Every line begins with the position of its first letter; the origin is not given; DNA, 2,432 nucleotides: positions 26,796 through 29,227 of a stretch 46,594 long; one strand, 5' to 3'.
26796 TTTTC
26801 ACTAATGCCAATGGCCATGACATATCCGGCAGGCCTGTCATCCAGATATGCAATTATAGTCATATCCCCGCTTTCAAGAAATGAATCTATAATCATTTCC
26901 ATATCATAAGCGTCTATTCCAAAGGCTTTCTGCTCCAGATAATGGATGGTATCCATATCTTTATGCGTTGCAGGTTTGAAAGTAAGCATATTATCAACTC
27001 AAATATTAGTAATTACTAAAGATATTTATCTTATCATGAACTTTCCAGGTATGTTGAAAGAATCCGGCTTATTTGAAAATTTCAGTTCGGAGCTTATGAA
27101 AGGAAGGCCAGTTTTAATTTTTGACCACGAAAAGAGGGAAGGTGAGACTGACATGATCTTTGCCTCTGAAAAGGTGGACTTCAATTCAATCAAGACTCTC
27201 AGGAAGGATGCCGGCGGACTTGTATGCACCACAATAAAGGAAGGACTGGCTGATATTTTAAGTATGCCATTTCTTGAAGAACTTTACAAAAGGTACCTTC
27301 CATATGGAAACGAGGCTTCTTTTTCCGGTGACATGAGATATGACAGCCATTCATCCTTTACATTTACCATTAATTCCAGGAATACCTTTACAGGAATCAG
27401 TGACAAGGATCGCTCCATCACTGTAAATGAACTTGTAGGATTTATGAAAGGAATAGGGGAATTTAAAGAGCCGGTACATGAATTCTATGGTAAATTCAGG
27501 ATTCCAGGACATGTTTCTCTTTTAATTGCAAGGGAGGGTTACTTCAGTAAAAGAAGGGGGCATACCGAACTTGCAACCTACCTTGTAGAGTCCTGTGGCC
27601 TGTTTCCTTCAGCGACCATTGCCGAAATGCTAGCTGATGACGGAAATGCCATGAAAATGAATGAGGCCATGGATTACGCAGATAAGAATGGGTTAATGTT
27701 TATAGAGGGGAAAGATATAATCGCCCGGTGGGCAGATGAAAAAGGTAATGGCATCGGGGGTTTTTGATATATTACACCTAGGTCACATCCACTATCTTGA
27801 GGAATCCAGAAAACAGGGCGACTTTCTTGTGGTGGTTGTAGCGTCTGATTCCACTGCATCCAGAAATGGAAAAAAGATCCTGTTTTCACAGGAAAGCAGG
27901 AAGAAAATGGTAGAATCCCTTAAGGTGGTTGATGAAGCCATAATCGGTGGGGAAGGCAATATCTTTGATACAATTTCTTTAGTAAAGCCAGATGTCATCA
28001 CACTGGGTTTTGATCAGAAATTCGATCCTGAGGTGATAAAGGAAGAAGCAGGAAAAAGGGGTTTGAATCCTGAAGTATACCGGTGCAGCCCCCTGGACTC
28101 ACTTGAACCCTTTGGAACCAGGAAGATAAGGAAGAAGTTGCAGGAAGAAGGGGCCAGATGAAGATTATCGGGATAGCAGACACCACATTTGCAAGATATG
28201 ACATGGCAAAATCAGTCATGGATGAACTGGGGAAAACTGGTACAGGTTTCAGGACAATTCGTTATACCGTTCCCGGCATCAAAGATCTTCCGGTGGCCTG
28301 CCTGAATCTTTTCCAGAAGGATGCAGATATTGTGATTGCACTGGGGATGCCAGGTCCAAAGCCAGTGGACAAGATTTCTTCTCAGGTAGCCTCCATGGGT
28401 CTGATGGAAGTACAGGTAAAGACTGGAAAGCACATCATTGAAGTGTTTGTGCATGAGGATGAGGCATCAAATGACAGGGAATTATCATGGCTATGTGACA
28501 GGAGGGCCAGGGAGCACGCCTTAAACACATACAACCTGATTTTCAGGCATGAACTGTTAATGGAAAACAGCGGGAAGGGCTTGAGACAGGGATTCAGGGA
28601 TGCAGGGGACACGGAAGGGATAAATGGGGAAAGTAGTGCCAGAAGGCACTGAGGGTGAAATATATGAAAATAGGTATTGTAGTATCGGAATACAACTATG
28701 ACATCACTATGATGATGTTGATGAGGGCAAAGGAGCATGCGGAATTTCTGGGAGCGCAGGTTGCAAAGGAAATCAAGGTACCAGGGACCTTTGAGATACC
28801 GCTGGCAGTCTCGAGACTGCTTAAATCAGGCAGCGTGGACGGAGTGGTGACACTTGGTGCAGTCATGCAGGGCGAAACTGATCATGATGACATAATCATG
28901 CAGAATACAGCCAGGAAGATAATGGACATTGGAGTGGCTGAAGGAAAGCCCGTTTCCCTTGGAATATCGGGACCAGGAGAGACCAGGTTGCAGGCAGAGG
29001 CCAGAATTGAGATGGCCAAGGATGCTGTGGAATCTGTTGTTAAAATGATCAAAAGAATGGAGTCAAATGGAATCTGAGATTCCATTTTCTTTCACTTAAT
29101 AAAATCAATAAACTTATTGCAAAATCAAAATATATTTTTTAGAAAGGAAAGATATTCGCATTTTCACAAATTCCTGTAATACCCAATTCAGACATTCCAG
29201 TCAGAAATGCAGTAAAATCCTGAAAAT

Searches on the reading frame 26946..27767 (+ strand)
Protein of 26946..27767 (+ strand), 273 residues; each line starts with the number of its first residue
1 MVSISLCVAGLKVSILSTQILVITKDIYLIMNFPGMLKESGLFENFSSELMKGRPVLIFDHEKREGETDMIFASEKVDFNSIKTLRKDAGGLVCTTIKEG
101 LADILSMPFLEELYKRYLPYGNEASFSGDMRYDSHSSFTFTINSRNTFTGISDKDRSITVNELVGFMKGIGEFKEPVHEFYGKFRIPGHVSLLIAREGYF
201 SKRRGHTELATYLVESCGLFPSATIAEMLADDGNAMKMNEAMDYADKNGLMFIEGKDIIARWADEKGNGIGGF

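Call 38: search_protein_families(library=pfam, proteins=[window:26946-27767:+], max_evalue=0.00001)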
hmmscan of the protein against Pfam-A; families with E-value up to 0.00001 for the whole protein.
window:26946-27767:+ (273 aa): 1 family
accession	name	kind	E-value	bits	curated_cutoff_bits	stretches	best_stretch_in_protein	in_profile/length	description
PF00926.24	DHBP_synthase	-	2.2e-49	168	26.4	1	48-260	5-190/191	3,4-dihydroxy-2-butanone 4-phosphate synthase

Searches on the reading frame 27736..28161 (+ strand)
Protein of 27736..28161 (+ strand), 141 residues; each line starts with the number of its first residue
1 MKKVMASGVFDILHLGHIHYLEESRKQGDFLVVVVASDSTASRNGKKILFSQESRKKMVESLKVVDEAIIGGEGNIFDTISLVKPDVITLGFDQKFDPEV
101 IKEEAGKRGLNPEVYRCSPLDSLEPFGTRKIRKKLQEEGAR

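Call 38: search_protein_families(library=pfam, proteins=[window:27736-28161:+], max_evalue=0.00001)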
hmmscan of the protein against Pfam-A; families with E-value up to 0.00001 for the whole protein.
window:27736-28161:+ (141 aa): 1 family
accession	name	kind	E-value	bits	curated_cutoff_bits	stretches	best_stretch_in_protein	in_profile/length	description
PF01467.32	CTP_transf_like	-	7.6e-18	65.4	21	1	6-133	2-132/133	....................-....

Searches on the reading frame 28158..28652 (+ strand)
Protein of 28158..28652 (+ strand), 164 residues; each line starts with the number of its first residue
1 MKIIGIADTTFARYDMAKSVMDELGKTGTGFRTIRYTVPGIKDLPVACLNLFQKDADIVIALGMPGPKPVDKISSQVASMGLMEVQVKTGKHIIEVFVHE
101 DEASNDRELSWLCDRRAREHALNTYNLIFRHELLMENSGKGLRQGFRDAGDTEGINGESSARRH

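Call 38: search_protein_families(library=pfam, proteins=[window:28158-28652:+], max_evalue=0.00001)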
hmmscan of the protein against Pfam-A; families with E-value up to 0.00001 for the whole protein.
window:28158-28652:+ (164 aa): 1 family
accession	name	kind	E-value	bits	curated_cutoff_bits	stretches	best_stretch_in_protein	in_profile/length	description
PF00885.24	DMRL_synthase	-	6.5e-12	46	26.7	1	4-126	4-133/139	6,7-dimethyl-8-ribityllumazine synthase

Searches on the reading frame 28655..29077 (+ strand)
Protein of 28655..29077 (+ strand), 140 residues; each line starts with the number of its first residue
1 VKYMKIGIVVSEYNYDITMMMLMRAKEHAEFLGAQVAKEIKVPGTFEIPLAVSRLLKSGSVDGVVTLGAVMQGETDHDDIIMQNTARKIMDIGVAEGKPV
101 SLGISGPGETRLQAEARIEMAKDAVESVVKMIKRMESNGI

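Call 38: search_protein_families(library=pfam, proteins=[window:28655-29077:+], max_evalue=0.00001)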
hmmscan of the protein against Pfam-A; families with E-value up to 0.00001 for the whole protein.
window:28655-29077:+ (140 aa): 1 family
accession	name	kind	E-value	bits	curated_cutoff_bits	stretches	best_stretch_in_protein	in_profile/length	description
PF00885.24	DMRL_synthase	-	4e-37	127.6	26.7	1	4-135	2-138/139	6,7-dimethyl-8-ribityllumazine synthase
